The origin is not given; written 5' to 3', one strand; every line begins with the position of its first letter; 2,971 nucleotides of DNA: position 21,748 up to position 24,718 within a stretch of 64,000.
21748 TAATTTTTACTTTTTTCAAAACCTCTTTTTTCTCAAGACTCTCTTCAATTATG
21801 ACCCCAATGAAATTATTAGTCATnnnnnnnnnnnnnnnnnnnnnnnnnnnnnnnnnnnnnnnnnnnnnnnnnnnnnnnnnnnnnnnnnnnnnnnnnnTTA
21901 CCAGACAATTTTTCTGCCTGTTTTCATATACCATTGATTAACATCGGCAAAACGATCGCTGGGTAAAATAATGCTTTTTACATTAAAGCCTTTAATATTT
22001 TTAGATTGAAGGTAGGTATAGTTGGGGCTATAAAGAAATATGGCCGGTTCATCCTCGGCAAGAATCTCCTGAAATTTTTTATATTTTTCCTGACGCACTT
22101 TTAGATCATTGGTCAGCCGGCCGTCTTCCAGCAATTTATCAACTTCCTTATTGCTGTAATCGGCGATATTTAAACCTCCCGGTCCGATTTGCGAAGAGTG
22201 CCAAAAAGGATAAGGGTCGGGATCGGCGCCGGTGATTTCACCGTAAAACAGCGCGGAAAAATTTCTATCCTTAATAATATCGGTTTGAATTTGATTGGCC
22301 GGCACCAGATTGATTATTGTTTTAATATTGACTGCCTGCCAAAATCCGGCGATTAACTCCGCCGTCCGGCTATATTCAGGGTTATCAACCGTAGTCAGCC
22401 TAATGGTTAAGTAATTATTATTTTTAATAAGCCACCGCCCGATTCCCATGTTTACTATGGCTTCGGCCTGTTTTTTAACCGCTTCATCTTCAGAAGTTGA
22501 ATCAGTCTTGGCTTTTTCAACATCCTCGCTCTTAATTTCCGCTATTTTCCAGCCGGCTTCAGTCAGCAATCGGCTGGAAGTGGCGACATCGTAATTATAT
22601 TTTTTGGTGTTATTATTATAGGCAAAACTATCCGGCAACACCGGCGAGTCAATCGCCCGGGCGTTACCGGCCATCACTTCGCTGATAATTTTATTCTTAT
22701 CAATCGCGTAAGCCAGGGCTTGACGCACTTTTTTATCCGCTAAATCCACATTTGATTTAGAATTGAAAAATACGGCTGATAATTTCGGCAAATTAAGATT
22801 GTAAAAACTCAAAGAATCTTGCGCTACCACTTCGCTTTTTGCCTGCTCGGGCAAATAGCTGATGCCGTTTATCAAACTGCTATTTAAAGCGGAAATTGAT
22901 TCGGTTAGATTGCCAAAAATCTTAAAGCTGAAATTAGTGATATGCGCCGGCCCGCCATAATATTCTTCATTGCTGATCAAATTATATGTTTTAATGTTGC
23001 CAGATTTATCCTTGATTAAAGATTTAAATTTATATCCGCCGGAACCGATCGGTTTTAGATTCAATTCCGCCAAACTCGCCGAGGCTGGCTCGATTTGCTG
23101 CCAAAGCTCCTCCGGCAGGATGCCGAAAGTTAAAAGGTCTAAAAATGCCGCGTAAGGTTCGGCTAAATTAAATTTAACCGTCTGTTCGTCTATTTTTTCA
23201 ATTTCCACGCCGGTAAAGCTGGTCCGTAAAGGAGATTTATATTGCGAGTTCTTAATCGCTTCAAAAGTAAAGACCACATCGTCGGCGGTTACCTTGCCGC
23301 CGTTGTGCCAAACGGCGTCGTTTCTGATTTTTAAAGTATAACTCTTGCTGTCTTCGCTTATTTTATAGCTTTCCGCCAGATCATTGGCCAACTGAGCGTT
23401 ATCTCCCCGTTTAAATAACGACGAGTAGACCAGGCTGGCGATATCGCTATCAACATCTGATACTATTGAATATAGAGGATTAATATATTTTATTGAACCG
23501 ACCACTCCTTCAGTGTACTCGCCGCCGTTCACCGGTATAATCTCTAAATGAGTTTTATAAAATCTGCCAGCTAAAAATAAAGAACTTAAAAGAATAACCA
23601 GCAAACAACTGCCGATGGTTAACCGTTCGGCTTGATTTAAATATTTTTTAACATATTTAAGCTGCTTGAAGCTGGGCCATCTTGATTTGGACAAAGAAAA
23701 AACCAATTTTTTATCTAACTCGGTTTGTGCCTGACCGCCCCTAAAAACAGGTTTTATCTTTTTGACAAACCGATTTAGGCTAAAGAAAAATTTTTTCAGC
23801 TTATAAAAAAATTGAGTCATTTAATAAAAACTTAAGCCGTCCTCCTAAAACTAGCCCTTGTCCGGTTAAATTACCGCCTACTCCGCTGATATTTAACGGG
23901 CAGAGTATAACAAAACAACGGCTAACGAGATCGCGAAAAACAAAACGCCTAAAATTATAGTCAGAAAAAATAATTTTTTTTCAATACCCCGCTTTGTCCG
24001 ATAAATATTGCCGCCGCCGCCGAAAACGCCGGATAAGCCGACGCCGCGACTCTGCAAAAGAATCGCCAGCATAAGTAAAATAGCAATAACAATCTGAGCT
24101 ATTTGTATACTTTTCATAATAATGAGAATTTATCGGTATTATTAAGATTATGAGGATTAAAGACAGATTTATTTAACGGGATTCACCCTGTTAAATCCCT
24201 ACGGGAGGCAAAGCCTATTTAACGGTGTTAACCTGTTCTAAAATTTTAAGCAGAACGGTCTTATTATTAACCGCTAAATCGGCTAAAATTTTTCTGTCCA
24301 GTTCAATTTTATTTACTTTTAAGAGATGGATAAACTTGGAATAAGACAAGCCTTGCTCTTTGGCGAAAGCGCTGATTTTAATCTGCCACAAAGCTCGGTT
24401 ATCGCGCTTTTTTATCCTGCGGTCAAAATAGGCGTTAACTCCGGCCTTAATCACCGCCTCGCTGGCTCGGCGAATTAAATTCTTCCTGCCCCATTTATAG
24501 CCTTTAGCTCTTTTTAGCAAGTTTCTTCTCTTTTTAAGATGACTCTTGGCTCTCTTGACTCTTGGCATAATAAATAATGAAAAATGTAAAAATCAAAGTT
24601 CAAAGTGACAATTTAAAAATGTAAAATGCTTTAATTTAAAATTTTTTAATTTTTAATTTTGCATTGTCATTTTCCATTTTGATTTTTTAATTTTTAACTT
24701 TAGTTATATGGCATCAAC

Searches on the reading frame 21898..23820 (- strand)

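Call 31: search_protein_families(library=pfam, proteins=[window:21898-23820:-], max_evalue=0.01)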
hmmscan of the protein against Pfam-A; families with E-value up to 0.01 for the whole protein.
window:21898-23820:- (640 aa): 1 family
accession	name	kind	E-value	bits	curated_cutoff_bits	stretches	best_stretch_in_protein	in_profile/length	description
PF00496.27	SBP_bac_5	-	5.1e-64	217.1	32.4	1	144-541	2-358/368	Bacterial extracellular solute-binding proteins, family 5 Middle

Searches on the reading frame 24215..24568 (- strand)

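Call 31: search_protein_families(library=pfam, proteins=[window:24215-24568:-], max_evalue=0.01)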
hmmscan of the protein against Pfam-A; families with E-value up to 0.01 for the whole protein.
window:24215-24568:- (117 aa): 1 family
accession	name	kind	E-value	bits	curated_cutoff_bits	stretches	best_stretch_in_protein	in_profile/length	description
PF00453.23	Ribosomal_L20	-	6.6e-31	107.1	30.8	1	3-105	1-103/107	Ribosomal protein L20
